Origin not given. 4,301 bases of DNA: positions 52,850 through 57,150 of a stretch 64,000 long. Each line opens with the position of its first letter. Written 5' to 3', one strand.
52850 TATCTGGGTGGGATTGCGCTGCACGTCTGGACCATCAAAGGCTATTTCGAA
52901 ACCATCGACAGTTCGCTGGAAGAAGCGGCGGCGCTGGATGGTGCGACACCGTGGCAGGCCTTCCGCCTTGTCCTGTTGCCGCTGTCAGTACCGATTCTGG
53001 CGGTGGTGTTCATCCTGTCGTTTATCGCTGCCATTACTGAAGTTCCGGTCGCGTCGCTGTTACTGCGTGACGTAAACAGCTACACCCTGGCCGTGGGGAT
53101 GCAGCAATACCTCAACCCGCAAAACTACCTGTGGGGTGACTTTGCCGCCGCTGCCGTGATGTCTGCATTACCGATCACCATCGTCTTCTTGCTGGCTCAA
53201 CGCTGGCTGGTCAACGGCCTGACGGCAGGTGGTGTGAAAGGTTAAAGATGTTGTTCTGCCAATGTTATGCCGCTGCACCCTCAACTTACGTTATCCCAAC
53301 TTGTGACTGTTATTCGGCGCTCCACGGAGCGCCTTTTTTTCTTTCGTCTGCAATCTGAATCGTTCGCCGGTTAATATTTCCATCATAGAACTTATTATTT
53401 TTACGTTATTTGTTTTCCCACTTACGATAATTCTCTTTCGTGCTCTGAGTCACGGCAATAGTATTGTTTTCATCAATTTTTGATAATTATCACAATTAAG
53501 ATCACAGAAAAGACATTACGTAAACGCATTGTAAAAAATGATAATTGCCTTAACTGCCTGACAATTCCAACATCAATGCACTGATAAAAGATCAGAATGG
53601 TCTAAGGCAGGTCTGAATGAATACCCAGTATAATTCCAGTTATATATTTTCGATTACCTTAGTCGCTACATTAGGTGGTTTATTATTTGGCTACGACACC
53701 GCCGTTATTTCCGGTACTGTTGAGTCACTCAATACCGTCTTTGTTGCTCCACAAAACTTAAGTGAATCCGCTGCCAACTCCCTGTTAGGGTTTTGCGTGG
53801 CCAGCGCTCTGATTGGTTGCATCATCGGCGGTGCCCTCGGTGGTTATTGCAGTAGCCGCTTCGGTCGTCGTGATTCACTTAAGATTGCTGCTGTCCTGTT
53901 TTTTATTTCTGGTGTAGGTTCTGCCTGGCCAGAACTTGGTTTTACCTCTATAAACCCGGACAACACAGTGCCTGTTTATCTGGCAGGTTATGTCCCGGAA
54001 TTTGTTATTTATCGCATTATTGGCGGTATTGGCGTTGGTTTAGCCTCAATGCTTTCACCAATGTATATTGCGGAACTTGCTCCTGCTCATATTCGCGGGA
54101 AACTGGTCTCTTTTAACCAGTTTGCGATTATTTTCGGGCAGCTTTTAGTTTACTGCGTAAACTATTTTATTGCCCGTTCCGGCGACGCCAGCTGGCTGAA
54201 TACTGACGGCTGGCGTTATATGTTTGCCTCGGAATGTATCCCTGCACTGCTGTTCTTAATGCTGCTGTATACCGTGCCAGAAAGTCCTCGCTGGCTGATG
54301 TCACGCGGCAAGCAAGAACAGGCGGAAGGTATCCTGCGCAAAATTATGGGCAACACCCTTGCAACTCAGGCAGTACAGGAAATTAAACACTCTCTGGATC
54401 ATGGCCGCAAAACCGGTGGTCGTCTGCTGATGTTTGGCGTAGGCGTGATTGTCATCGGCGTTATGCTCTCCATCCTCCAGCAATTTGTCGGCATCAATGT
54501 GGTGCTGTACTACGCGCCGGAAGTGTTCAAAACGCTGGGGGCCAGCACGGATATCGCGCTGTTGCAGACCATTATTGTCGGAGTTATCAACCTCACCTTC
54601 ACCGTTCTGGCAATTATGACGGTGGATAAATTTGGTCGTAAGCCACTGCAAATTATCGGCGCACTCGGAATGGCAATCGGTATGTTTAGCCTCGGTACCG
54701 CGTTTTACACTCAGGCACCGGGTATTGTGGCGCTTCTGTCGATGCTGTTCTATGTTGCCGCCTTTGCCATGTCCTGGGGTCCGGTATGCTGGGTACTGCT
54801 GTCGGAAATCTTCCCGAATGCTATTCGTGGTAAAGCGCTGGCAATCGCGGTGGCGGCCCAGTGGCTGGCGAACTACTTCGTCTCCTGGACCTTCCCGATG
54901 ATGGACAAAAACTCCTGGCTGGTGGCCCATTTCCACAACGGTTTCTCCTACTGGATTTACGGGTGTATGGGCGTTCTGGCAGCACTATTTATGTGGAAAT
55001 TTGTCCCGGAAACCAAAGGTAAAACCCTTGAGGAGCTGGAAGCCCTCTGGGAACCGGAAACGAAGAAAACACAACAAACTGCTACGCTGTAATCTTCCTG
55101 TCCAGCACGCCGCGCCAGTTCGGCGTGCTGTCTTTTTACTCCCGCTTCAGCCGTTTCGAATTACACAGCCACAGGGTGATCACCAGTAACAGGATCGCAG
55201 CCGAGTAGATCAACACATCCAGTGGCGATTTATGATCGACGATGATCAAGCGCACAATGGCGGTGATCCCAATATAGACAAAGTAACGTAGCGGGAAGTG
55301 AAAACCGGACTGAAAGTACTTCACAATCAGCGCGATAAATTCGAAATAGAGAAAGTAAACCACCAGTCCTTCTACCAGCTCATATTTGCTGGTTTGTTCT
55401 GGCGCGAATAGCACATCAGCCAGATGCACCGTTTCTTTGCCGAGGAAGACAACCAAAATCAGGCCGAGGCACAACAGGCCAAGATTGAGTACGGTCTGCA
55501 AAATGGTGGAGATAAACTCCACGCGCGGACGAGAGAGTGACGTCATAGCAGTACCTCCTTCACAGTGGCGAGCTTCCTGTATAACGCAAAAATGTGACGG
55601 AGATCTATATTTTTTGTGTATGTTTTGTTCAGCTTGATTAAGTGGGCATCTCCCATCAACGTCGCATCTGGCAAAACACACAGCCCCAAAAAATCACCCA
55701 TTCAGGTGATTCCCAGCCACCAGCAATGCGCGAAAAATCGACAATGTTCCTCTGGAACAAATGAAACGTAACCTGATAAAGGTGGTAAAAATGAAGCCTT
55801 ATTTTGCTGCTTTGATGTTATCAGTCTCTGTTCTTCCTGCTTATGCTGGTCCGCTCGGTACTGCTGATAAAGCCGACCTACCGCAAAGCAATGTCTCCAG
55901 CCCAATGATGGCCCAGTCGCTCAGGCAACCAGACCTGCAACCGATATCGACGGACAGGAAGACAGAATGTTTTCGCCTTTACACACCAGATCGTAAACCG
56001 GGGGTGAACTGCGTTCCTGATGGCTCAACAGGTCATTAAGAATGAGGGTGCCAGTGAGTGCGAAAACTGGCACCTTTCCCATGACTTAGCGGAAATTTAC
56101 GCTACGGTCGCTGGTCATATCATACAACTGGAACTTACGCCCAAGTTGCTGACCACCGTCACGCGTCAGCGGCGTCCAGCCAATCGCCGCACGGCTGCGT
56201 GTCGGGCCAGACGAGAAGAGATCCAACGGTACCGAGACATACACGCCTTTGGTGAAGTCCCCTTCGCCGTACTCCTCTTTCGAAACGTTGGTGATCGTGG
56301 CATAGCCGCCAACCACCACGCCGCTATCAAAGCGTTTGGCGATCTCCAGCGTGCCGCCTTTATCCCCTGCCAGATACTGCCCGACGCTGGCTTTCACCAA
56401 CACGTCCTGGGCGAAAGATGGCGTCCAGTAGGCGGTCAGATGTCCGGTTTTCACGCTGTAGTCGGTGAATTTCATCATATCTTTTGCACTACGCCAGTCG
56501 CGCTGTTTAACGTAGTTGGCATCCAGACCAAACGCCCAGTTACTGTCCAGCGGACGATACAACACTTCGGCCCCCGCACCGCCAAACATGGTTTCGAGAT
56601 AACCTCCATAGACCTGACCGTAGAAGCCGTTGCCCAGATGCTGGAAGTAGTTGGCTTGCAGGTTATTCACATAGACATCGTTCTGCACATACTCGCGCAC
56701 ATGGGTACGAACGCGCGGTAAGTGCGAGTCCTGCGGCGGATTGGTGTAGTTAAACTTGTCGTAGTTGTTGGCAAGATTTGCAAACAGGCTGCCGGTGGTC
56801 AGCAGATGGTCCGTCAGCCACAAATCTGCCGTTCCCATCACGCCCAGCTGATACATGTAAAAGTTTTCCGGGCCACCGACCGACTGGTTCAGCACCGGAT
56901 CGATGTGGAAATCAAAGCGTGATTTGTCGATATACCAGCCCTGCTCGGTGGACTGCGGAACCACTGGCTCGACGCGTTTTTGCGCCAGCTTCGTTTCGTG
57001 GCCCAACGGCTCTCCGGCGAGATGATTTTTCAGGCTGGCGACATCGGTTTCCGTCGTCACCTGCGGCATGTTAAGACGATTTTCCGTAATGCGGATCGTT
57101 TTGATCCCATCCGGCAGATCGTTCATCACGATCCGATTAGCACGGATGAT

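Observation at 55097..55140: xylE terminator overlaps the psiE stop codon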

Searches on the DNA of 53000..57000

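Call 6: search_rna_families(source=window, start=53000, end=57000, threshold=evalue, max_evalue=1)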
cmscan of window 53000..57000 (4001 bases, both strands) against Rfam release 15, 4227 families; matches with E-value up to 1: 1.
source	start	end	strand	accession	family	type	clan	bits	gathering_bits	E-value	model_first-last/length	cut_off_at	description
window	54241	54328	-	RF01041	mir-604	Gene; miRNA;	-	24.3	88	0.11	1-86/86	no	mir-604 microRNA precursor family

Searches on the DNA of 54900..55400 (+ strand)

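Call 4: search_dna_similar(query=window:54900-55400:+, collection=ecoli_genomes, mode=near, max_rows=12, rows=spread)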
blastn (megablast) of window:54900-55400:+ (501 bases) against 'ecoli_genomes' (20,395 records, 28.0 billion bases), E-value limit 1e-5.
Records with a match: 5424; places in all: 5425; records where one place covers at least 80% of the query: 3629.
Genomes with a match: 5424 of 5426; with a place that covers at least 80% of the query: 3629. Places per genome that has any: lowest 1, median 1, highest 2. On chromosomes: 5424 places; on plasmids: 1.
Best place of each record, by identity: >=99% 3539; 95-99% 1871; 90-95% 14.
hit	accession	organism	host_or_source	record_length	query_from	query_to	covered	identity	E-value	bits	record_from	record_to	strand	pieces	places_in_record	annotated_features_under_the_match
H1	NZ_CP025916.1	Escherichia coli strain 120899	Homo sapiens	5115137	1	501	100%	100.0%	0e+0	926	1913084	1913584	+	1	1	psiE: phosphate-starvation-inducible protein PsiE | xylE: D-xylose transporter XylE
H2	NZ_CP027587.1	Escherichia coli strain 2013C-4974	Homo sapiens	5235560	1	501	100%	99.8%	0e+0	920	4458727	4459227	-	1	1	psiE: phosphate-starvation-inducible protein PsiE | xylE: D-xylose transporter XylE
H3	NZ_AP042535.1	Escherichia coli strain OkiPb01688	bovine feces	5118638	1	501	100%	99.6%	0e+0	915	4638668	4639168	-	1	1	psiE: phosphate-starvation-inducible protein PsiE | xylE: D-xylose transporter XylE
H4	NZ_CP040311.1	Escherichia coli strain F3398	Ground beef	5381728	1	501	100%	99.2%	0e+0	904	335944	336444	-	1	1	psiE: phosphate-starvation-inducible protein PsiE | xylE: D-xylose transporter XylE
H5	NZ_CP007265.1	Escherichia coli strain ST540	-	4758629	1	501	100%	99.0%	0e+0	898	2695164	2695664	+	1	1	psiE: phosphate-starvation-inducible protein PsiE | xylE: D-xylose transporter XylE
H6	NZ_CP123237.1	Escherichia coli strain 4588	Homo sapiens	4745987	1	501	100%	99.0%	0e+0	898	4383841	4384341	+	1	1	psiE: phosphate-starvation-inducible protein PsiE | xylE: D-xylose transporter XylE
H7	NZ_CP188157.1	Escherichia coli strain TUM24564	Laboratory developed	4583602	1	501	100%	99.0%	0e+0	898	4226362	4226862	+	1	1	psiE: phosphate-starvation-inducible protein PsiE | xylE: D-xylose transporter XylE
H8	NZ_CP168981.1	Escherichia coli strain UTAK-12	Veal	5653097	1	501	100%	98.8%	0e+0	893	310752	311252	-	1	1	psiE: phosphate-starvation-inducible protein PsiE | xylE: D-xylose transporter XylE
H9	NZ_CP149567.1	Escherichia coli strain 1410D004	Sus scrofa domesticus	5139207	234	501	53%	98.9%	6e-132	479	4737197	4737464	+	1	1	psiE: phosphate-starvation-inducible protein PsiE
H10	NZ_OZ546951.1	Escherichia coli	Homo sapiens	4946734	234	501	53%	98.5%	3e-130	473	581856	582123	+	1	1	psiE: phosphate-starvation-inducible protein PsiE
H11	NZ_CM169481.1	Escherichia coli strain EC20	Homo sapiens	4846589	234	501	53%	98.1%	1e-128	468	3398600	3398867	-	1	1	psiE: phosphate-starvation-inducible protein PsiE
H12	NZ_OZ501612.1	Escherichia coli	Homo sapiens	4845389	1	140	28%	98.6%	2e-62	248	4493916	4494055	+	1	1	xylE: D-xylose transporter XylE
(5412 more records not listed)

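Call 7: get_annotated_region(hit=H9, flank=3000)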
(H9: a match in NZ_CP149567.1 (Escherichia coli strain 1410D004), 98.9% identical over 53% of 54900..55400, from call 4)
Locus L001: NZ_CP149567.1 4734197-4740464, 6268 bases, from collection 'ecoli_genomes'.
description: Escherichia coli strain 1410D004 chromosome 1, complete sequence
organism: Escherichia coli strain 1410D004 (NCBI taxid 562)
replicon: chromosome; assembly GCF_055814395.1
host: Sus scrofa domesticus; source: feces; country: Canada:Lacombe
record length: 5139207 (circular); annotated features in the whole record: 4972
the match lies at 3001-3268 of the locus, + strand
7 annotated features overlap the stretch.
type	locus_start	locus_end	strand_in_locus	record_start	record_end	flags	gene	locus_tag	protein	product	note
CDS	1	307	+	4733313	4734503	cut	malE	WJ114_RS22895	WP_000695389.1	maltose/maltodextrin ABC transporter substrate-binding protein MalE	-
CDS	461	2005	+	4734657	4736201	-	malF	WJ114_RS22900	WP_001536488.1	maltose ABC transporter permease MalF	-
CDS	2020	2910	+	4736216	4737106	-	malG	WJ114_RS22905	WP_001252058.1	maltose ABC transporter permease MalG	-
CDS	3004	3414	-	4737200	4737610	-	psiE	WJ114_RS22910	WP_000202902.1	phosphate-starvation-inducible protein PsiE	-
CDS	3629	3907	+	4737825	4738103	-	-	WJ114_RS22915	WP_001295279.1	periplasmic protein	-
CDS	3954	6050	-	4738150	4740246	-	yjbH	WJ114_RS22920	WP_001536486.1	YjbH domain-containing protein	-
CDS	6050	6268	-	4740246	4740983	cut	yjbG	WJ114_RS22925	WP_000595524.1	capsule biosynthesis GfcC family protein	-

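Call 8: get_annotated_region(hit=H12, flank=3000)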
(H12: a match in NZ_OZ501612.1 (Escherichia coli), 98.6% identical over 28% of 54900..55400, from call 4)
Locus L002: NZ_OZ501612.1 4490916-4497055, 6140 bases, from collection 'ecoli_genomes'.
description: Escherichia coli isolate NRZ96606 chromosome 1, complete sequence
organism: Escherichia coli (NCBI taxid 562)
replicon: chromosome; assembly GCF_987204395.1
host: Homo sapiens; source: swab; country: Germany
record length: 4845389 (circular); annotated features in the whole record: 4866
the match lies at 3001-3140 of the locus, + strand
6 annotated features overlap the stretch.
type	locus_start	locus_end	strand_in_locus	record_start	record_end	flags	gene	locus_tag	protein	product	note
CDS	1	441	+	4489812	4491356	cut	malF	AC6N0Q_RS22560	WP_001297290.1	maltose ABC transporter permease MalF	-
CDS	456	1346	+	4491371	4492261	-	malG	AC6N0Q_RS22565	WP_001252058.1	maltose ABC transporter permease MalG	-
CDS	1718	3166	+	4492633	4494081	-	xylE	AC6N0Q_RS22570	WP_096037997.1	D-xylose transporter XylE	-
CDS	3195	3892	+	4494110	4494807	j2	-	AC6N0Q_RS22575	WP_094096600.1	IS1-like element IS1A family transposase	programmed frameshift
CDS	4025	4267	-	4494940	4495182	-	yjbE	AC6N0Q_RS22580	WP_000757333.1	exopolysaccharide production protein YjbE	-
CDS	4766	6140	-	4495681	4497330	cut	pgi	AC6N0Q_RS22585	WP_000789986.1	glucose-6-phosphate isomerase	-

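Call 9: get_annotated_region(hit=H1, flank=2500)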
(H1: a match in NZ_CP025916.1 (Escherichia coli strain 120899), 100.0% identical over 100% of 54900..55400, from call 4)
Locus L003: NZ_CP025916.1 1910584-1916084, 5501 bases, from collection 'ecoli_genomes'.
description: Escherichia coli strain 120899 chromosome, complete genome
organism: Escherichia coli strain 120899 (NCBI taxid 562)
replicon: chromosome; assembly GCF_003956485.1
host: Homo sapiens; source: stool; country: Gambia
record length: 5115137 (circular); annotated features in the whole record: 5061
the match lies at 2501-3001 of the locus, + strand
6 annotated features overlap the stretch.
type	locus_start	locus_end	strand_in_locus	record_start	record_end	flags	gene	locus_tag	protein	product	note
CDS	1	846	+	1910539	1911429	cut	malG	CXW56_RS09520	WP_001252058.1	maltose ABC transporter permease MalG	-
CDS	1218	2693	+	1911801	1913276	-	xylE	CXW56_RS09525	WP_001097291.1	D-xylose transporter XylE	-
CDS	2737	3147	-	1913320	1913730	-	psiE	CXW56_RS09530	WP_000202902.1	phosphate-starvation-inducible protein PsiE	-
CDS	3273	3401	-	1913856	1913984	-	-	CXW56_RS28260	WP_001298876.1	hypothetical protein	-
CDS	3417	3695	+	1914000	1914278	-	-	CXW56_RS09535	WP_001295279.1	periplasmic protein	-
CDS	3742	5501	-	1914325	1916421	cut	yjbH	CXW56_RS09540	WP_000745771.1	YjbH domain-containing protein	-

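Call 23: search_dna_similar(query=L001:2850-3150:+, collection=ecoli_genomes, mode=near, max_rows=14, rows=spread)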
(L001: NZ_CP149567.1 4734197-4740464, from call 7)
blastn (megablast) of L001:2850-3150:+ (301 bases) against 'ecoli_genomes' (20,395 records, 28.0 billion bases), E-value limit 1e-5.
Records with a match: 5426; places in all: 9057; records where one place covers at least 80% of the query: 1787.
Genomes with a match: 5426 of 5426; with a place that covers at least 80% of the query: 1787. Places per genome that has any: lowest 1, median 2, highest 3. On chromosomes: 9055 places; on plasmids: 2.
Best place of each record, by identity: >=99% 5196; 95-99% 230.
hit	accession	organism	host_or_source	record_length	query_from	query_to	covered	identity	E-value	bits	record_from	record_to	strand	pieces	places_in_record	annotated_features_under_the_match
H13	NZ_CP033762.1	Escherichia coli strain FDAARGOS_536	Homo sapiens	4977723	1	301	100%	100.0%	2e-155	556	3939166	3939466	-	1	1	psiE: phosphate-starvation-inducible protein PsiE | malG: maltose ABC transporter permease MalG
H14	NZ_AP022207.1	Escherichia coli strain WP7-S18-ESBL-09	-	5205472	1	301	100%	99.7%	8e-154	551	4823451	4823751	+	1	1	psiE: phosphate-starvation-inducible protein PsiE | malG: maltose ABC transporter permease MalG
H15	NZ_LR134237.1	Escherichia coli strain NCTC9022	missing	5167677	1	301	100%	99.7%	8e-154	551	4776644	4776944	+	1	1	psiE: phosphate-starvation-inducible protein PsiE | malG: maltose ABC transporter permease MalG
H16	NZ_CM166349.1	Escherichia coli strain CH4794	Homo sapiens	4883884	1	301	100%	99.3%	4e-152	545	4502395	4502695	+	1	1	psiE: phosphate-starvation-inducible protein PsiE | malG: maltose ABC transporter permease MalG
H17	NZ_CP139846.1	Escherichia coli strain Nord58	Homo sapiens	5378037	1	301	100%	98.7%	8e-149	534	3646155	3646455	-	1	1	psiE: phosphate-starvation-inducible protein PsiE | malG: maltose ABC transporter permease MalG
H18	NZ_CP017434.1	Escherichia coli O157:H7 strain 1130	Cattle Hide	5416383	1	156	52%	100.0%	7e-75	289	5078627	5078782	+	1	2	malG: maltose ABC transporter permease MalG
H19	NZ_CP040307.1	Escherichia coli strain F1 E4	cattle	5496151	1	156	52%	100.0%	7e-75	289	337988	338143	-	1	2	malG: maltose ABC transporter permease MalG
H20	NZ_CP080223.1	Escherichia coli O141:H4 strain P13-6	Sus scrofa domesticus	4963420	1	156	52%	100.0%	7e-75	289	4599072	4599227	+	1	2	malG: maltose ABC transporter permease MalG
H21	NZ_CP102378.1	Escherichia coli strain JB41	laboratory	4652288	1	156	52%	100.0%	7e-75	289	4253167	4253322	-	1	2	malG: maltose ABC transporter permease MalG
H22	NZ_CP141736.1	Escherichia coli strain 2023CK-01509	Homo sapiens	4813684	1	156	52%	100.0%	7e-75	289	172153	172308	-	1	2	malG: maltose ABC transporter permease MalG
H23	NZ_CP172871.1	Escherichia coli strain 23-AB02114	Bos taurus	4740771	1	156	52%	100.0%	7e-75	289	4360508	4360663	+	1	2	malG: maltose ABC transporter permease MalG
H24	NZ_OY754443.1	Escherichia coli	-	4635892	1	156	52%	100.0%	7e-75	289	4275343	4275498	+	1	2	malG: maltose ABC transporter permease MalG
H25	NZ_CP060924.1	Escherichia coli strain EC14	Homo sapiens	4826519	1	156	52%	99.4%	3e-73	283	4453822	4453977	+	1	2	malG: maltose ABC transporter permease MalG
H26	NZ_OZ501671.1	Escherichia coli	Homo sapiens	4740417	152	301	50%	99.3%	7e-70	272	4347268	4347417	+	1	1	psiE: phosphate-starvation-inducible protein PsiE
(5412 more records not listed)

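Call 24: search_dna_similar(query=window:55080-55160:+, collection=ecoli_genomes, mode=near, max_rows=14, rows=spread)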
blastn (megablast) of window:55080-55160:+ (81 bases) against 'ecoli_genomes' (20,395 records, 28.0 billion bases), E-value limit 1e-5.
Records with a match: 3630; places in all: 3630; records where one place covers at least 80% of the query: 3630.
Genomes with a match: 3630 of 5426; with a place that covers at least 80% of the query: 3630. Places per genome that has any: lowest 1, median 1, highest 1. On chromosomes: 3629 places; on plasmids: 1.
Best place of each record, by identity: >=99% 1795; 95-99% 1835.
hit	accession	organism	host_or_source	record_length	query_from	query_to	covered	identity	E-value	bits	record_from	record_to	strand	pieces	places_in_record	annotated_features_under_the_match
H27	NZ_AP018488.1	Escherichia coli O157:H7 strain PV15-279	Homo sapiens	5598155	1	81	100%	100.0%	6e-34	150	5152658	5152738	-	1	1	psiE: phosphate-starvation-inducible protein PsiE | xylE: D-xylose transporter XylE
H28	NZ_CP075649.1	Escherichia coli strain STEC17-190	Homo sapiens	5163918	1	81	100%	100.0%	6e-34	150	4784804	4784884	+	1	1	psiE: phosphate-starvation-inducible protein PsiE | xylE: D-xylose transporter XylE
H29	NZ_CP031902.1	Escherichia coli O104:H4 strain FWSEC0009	Homo sapiens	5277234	1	81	100%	100.0%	6e-34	150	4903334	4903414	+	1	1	psiE: phosphate-starvation-inducible protein PsiE | xylE: D-xylose transporter XylE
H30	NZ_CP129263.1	Escherichia coli strain STEC1588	Homo sapiens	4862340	1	81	100%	100.0%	6e-34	150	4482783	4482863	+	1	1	psiE: phosphate-starvation-inducible protein PsiE | xylE: D-xylose transporter XylE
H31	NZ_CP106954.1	Escherichia coli strain T43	Homo sapiens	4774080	1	81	100%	100.0%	6e-34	150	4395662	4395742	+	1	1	psiE: phosphate-starvation-inducible protein PsiE | xylE: D-xylose transporter XylE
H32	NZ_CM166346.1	Escherichia coli strain CH4799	Homo sapiens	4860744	1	81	100%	100.0%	6e-34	150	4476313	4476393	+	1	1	psiE: phosphate-starvation-inducible protein PsiE | xylE: D-xylose transporter XylE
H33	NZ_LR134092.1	Escherichia coli strain NCTC10444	Calf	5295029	1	81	100%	100.0%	6e-34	150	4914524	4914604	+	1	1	psiE: phosphate-starvation-inducible protein PsiE | xylE: D-xylose transporter XylE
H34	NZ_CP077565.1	Escherichia coli O111:H8 strain 1056-1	cattle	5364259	1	81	100%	98.8%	3e-32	145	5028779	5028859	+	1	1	psiE: phosphate-starvation-inducible protein PsiE | xylE: D-xylose transporter XylE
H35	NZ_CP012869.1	Escherichia coli strain K-12 substr. MG1655_TMP32XR1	culture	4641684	1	81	100%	97.5%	1e-30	139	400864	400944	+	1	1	psiE: phosphate-starvation-inducible protein PsiE | xylE: D-xylose transporter XylE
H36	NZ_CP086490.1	Escherichia coli strain Ec-050-T5-ESBL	Homo sapiens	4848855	1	81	100%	97.5%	1e-30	139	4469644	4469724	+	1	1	psiE: phosphate-starvation-inducible protein PsiE | xylE: D-xylose transporter XylE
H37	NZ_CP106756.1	Escherichia coli strain B-JRPT-4119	Homo sapiens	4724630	1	81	100%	97.5%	1e-30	139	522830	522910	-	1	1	psiE: phosphate-starvation-inducible protein PsiE | xylE: D-xylose transporter XylE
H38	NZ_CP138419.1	Escherichia coli strain 30EVA2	Homo sapiens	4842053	1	81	100%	97.5%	1e-30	139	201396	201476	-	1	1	psiE: phosphate-starvation-inducible protein PsiE | xylE: D-xylose transporter XylE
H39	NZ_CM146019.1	Escherichia coli strain YDMW_2_complete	Sewage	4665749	1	81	100%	97.5%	1e-30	139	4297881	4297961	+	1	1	psiE: phosphate-starvation-inducible protein PsiE | xylE: D-xylose transporter XylE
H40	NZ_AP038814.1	Escherichia coli strain TB354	Gallus gallus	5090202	1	81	100%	96.3%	6e-29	134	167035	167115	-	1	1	psiE: phosphate-starvation-inducible protein PsiE | xylE: D-xylose transporter XylE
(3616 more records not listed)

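Call 25: get_annotated_region(hit=H35, flank=300)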
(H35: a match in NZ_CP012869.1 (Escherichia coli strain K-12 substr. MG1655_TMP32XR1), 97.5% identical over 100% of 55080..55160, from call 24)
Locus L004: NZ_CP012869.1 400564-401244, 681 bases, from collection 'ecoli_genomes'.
description: Escherichia coli strain K-12 substr. MG1655_TMP32XR1 chromosome, complete genome
organism: Escherichia coli strain K-12 substr. MG1655_TMP32XR1 (NCBI taxid 562)
replicon: chromosome; assembly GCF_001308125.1
host: -; source: culture; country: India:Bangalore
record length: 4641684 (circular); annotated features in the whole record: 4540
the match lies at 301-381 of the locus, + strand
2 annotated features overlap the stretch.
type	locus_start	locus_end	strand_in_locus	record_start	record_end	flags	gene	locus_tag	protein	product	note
CDS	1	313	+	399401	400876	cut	xylE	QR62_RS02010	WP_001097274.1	D-xylose transporter XylE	-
CDS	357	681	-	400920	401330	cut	psiE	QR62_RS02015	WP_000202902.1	phosphate-starvation-inducible protein PsiE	-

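Call 26: get_annotated_region(hit=H40, flank=300)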
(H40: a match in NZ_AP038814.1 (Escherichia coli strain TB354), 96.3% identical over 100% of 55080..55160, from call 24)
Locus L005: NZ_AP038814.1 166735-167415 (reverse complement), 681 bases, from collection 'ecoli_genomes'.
description: Escherichia coli strain TB354 chromosome, complete genome
organism: Escherichia coli strain TB354 (NCBI taxid 562)
replicon: chromosome; assembly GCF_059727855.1
host: Gallus gallus; source: chicken meat; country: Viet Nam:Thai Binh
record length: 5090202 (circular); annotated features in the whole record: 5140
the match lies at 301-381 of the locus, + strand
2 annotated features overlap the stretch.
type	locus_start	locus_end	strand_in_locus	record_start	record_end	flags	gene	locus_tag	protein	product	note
CDS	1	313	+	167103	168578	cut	xylE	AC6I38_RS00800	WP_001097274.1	D-xylose transporter XylE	-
CDS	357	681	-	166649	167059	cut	psiE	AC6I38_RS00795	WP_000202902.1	phosphate-starvation-inducible protein PsiE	-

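Call 27: get_annotated_region(hit=H34, flank=300)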
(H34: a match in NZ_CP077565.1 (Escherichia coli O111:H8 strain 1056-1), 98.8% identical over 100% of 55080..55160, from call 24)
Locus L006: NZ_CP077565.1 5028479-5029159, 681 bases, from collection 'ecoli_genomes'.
description: Escherichia coli O111:H8 strain 1056-1 chromosome, complete genome
organism: Escherichia coli O111:H8 strain 1056-1 (NCBI taxid 991910)
replicon: chromosome; assembly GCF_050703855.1
host: -; source: cattle; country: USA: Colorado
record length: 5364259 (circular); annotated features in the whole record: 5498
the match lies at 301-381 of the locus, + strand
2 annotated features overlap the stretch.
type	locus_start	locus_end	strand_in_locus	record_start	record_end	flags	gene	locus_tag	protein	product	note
CDS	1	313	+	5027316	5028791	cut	xylE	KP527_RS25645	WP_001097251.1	D-xylose transporter XylE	-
CDS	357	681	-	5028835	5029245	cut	psiE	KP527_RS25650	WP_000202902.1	phosphate-starvation-inducible protein PsiE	-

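Call 28: get_annotated_region(hit=H17, flank=300)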
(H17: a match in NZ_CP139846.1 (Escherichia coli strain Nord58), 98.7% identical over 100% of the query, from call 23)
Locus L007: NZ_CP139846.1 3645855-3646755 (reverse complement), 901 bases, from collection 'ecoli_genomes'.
description: Escherichia coli strain Nord58 chromosome, complete genome
organism: Escherichia coli strain Nord58 (NCBI taxid 562)
replicon: chromosome; assembly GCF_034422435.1
host: Homo sapiens; source: -; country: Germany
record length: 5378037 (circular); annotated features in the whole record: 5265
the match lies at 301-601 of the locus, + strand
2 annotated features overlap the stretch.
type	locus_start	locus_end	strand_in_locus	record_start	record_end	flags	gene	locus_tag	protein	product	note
CDS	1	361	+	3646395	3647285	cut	malG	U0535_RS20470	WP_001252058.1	maltose ABC transporter permease MalG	-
CDS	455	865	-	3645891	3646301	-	psiE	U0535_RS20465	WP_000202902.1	phosphate-starvation-inducible protein PsiE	-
